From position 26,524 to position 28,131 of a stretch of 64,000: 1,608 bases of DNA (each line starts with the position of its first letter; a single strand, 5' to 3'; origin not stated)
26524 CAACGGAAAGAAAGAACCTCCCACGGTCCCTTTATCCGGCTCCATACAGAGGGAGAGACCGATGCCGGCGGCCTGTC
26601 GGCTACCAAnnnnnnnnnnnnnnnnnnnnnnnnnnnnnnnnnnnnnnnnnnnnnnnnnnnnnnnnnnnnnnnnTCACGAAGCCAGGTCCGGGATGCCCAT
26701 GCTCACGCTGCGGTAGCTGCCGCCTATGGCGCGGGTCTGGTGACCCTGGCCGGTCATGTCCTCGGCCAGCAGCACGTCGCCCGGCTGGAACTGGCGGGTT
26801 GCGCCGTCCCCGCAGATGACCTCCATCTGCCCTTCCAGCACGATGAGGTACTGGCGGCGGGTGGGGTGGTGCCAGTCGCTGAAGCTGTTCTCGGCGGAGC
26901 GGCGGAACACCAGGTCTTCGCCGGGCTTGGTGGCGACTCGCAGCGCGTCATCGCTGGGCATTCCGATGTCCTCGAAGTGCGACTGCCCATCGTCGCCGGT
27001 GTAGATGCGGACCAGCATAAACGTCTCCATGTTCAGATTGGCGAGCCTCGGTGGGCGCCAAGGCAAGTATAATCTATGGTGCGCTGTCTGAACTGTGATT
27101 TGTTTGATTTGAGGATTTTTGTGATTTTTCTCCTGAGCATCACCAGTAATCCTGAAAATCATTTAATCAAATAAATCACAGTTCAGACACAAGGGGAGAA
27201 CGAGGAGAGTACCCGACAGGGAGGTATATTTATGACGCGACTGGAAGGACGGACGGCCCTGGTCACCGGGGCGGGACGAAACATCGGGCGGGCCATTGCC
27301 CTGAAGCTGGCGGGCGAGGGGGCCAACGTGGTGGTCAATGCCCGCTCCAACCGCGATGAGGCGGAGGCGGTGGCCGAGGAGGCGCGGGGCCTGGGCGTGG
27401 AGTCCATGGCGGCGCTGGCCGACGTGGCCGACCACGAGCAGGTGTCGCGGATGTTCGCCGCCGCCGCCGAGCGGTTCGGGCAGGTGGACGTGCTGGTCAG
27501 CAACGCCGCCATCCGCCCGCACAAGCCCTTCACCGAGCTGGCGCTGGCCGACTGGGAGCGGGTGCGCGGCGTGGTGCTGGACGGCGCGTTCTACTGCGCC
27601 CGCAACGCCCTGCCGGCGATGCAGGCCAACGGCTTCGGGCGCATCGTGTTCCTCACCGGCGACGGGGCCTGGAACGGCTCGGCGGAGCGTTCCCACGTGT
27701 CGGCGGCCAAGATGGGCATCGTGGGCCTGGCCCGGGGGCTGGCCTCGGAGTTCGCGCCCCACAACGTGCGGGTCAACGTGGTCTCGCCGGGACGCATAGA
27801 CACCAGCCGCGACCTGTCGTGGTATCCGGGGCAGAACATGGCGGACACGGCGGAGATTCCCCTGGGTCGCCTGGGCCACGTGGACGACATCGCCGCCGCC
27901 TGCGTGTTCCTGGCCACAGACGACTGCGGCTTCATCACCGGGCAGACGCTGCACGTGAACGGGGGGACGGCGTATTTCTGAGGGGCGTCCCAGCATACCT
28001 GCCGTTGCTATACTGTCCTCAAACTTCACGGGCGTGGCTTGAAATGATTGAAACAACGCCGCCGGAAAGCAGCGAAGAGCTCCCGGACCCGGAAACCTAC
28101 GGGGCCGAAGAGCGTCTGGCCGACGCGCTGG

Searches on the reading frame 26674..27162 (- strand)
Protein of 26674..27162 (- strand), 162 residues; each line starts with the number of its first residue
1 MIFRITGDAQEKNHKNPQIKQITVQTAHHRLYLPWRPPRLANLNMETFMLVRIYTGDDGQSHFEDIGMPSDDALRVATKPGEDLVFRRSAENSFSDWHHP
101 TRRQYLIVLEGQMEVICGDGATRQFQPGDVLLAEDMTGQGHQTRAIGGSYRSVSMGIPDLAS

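Call 11: search_protein_families(library=pfam, proteins=[window:26674-27162:-])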
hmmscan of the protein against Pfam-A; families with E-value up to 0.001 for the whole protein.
window:26674-27162:- (162 aa): 1 family
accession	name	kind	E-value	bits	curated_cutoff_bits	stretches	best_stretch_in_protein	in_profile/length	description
PF07883.17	Cupin_2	-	9.1e-06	25.7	27.2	1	98-146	15-59/70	Cupin domain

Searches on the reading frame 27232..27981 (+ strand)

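Call 11: search_protein_families(library=pfam, proteins=[window:27232-27981:+])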
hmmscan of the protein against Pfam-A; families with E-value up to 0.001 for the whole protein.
window:27232-27981:+ (249 aa): 7 families
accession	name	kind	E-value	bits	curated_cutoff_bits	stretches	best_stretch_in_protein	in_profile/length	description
PF13561.12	adh_short_C2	-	7.2e-59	199.7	27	1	13-246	1-235/236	Enoyl-(Acyl carrier protein) reductase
PF00106.31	adh_short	-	4.1e-48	163.9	26.6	1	8-192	2-185/195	short chain dehydrogenase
PF08659.16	KR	-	4e-12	46.9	22.6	1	8-120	2-117/180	KR domain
PF23441.1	SDR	-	1.3e-08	35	27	1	88-245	95-254/258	SDR-like rossmann domain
PF02826.25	2-Hacid_dh_C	-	8.6e-06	25.7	25.1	1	2-65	32-94/178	D-isomer specific 2-hydroxyacid dehydrogenase, NAD binding domain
PF13460.12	NAD_binding_10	-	0.00025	21.4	27.2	1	13-148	1-103/184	NAD(P)H-binding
PF01370.27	Epimerase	-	0.00028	20.8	20.9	0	9-79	1-73/240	NAD dependent epimerase/dehydratase family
